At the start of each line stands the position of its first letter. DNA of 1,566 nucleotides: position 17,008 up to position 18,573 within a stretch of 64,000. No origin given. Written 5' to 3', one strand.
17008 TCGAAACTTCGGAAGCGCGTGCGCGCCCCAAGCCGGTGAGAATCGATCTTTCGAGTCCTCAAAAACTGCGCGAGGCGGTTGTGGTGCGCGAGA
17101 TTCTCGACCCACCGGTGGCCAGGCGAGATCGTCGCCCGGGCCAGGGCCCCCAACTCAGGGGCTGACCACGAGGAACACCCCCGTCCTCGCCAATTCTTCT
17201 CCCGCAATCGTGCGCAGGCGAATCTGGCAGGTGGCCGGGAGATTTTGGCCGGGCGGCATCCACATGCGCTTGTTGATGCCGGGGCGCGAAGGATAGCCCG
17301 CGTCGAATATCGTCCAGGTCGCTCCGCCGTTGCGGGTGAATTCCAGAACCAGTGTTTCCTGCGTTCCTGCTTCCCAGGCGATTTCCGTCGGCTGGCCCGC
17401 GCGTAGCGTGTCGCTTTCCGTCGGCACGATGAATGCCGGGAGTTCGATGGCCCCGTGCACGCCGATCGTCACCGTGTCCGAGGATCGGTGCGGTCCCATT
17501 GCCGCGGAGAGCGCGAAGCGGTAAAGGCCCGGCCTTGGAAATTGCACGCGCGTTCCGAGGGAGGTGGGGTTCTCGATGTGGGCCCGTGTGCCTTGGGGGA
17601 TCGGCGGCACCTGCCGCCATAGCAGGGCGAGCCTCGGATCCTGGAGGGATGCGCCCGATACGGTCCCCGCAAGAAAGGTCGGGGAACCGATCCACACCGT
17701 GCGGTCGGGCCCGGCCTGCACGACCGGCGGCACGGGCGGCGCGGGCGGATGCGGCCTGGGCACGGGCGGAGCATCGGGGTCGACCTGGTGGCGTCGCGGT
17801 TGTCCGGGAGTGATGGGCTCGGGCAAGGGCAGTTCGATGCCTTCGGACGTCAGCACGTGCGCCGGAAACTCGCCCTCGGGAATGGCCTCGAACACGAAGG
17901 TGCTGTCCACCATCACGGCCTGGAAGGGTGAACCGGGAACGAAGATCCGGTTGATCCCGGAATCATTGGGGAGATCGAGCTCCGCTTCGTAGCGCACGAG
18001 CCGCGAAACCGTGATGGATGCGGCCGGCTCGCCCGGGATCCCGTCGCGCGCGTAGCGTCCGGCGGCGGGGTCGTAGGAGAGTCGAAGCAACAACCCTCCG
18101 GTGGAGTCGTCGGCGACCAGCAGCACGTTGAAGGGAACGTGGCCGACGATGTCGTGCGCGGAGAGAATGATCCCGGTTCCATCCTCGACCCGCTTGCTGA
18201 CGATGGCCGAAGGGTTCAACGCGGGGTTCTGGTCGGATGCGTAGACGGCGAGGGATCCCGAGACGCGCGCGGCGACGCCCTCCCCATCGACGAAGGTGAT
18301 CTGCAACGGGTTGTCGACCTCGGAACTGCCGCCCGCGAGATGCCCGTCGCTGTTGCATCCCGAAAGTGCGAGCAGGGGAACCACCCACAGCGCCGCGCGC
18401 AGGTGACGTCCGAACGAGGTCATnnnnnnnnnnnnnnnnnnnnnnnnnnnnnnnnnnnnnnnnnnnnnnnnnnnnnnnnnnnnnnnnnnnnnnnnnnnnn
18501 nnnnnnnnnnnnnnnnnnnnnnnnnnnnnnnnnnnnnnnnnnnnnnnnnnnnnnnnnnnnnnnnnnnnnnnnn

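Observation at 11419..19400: Two paralogous cassettes of a TIGR02147/DUF4423 protein translationally coupled to a downstream lipoprotein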

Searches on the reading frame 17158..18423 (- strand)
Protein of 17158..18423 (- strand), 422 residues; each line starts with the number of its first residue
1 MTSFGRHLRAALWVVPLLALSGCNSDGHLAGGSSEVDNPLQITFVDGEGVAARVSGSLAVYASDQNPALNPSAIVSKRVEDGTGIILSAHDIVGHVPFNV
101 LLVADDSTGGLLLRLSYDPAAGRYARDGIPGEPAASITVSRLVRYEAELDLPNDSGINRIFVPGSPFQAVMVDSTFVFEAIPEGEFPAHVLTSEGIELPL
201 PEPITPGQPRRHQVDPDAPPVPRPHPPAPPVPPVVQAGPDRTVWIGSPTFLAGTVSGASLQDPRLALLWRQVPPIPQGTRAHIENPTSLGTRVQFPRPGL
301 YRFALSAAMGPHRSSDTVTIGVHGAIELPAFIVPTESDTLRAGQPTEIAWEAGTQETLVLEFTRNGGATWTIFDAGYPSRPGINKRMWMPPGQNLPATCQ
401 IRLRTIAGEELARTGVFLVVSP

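Call 3: search_protein_families(library=pfam, proteins=[window:17158-18423:-], max_evalue=0.1)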
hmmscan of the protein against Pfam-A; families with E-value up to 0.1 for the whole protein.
window:17158-18423:- (422 aa): 1 family
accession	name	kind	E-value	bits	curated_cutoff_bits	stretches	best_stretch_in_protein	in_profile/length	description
PF22352.2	K319L-like_PKD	-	0.02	15.3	27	1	237-322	1-84/84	K319L-like, PKD domain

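Call 4: search_protein_families(library=ncbifam, proteins=[window:17158-18423:-], max_evalue=0.1)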
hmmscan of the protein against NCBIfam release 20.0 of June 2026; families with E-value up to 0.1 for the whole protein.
window:17158-18423:- (422 aa): 0 families

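Call 20: find_homologous_proteins(query=window:17158-18423:-)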
Query window:17158-18423:- (422 aa): 5 proteins with E <= 0.001 among 8000 candidates.
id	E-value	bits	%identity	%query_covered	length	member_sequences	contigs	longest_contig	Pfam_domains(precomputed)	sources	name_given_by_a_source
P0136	1.1e-280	949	100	100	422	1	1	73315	-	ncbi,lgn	-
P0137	3.5e-89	318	44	91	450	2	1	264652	-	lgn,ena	-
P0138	5.2e-89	317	42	98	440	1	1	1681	-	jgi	jgi:hypothetical protein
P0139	1.1e-88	316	43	94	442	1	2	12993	-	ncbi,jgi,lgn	jgi:hypothetical protein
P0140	1.5e-80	290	42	94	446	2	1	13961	-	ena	-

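Call 35: find_encoding_contigs(protein=P0137, flank=10000, max_places=2)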
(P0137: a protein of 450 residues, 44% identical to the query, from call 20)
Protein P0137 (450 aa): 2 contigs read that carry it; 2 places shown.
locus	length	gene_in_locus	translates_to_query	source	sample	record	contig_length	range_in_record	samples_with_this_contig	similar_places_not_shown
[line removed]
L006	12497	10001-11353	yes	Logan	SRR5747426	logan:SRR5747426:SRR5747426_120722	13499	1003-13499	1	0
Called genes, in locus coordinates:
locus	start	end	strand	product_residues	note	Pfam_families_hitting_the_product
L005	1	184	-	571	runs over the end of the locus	PF02776:TPP_enzyme_N, PF00205:TPP_enzyme_M, PF02775:TPP_enzyme_C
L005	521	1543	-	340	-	PF14238:DUF4340 (faint)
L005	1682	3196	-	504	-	PF06283:ThuA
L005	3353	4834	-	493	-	-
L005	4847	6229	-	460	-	-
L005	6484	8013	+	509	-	PF00478:IMPDH, PF03060:NMO (faint), PF00571:CBS (faint), PF01070:FMN_dh (weak)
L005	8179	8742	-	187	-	-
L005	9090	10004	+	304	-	PF14394:DUF4423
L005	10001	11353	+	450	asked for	-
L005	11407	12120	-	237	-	-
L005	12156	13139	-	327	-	PF12127:FloA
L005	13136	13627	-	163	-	PF01957:NfeD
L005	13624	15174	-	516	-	PF25145:NfeD1b_N, PF24961:NfeD_membrane, PF01957:NfeD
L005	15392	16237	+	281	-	PF14394:DUF4423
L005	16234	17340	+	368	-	PF13620:CarboxypepD_reg (faint)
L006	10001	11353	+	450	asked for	-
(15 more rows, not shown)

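Call 36: find_encoding_contigs(protein=P0139, flank=6000, max_places=2)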
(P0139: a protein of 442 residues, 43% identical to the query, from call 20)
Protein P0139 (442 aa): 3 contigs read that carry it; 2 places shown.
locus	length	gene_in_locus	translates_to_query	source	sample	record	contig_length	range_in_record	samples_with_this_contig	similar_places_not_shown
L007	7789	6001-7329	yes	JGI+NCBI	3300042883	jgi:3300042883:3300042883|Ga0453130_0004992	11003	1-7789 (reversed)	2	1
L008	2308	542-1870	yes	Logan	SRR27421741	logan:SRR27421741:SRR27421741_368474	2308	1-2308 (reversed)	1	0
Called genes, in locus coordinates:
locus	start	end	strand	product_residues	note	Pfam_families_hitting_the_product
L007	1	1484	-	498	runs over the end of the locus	-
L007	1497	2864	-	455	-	-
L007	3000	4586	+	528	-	PF00478:IMPDH, PF03060:NMO (faint), PF00571:CBS (faint)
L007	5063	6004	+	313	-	PF14394:DUF4423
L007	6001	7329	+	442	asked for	-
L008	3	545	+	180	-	?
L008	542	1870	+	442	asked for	-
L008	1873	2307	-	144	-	?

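Call 103: search_protein_families(library=padloc, proteins=[window:17158-18423:-], max_evalue=0.01)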
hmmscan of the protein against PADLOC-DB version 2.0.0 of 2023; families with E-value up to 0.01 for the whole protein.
window:17158-18423:- (422 aa): 0 families

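Call 104: search_protein_families(library=phrogs, proteins=[window:17158-18423:-], max_evalue=0.01)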
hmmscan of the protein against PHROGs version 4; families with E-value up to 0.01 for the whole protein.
window:17158-18423:- (422 aa): 0 families
